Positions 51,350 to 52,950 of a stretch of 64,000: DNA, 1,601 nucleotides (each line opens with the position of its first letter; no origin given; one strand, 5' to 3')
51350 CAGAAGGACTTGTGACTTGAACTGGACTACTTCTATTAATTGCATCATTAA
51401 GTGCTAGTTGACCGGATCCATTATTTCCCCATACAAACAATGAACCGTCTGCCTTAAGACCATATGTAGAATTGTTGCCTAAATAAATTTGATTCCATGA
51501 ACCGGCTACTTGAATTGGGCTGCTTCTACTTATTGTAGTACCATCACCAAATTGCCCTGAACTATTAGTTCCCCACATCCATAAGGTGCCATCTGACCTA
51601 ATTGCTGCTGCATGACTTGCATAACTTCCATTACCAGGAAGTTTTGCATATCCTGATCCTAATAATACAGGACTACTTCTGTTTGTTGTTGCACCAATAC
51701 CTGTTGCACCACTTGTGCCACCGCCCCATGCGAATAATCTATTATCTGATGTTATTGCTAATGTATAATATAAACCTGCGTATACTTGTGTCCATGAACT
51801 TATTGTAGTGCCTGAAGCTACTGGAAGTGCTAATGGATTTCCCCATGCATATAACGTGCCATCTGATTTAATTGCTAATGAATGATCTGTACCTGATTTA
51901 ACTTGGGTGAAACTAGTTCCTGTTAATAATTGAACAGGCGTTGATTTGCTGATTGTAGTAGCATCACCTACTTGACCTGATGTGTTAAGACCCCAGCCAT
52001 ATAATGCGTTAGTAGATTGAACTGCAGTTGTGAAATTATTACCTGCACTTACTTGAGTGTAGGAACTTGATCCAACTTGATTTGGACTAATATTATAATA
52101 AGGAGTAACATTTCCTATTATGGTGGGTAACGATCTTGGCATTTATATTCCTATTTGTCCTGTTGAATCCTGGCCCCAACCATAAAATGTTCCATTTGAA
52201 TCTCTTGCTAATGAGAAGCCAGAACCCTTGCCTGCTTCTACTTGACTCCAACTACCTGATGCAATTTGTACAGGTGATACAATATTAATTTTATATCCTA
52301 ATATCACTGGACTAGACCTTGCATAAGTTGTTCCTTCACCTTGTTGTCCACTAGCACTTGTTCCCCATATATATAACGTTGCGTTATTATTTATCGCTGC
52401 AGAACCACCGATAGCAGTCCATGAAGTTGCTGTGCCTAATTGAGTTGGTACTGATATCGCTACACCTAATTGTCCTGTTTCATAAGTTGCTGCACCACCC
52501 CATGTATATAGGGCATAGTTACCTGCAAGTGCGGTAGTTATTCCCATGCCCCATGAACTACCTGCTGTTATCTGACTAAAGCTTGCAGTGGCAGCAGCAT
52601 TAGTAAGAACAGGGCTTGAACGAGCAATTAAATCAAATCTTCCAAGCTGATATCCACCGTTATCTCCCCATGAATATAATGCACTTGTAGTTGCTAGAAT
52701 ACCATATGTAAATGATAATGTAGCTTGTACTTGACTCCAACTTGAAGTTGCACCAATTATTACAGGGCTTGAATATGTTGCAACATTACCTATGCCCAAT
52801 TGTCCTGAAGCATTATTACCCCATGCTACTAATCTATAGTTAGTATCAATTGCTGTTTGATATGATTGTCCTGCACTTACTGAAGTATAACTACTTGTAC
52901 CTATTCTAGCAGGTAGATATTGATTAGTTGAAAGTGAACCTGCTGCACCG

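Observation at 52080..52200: A 21.8-kb reading frame broken by one TAA-ATG in the middle of a repeat blade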

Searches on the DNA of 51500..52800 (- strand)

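Call 7: search_dna_similar(query=window:51500-52800:-, collection=phages, mode=distant, max_rows=30)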
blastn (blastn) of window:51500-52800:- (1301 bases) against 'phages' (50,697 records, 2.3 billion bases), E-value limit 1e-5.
Records with a match: 2; places in all: 2; records where one place covers at least 80% of the query: 0.
Best place of each record, by identity: 60-80% 2.
By first word of the organism name: Synechococcus 2.
By host as written in the record: Synechococcus sp. KCZYC6 2.
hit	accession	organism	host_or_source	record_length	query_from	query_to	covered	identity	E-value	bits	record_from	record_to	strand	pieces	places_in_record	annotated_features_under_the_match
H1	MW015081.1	Synechococcus phage S-SRM01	Synechococcus sp. KCZYC6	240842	1186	1257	6%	77.8%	5e-6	59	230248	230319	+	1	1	hypothetical protein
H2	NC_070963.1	Synechococcus phage S-SRM01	Synechococcus sp. KCZYC6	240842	1186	1257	6%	77.8%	5e-6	59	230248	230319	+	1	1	regulator of chromosome condensation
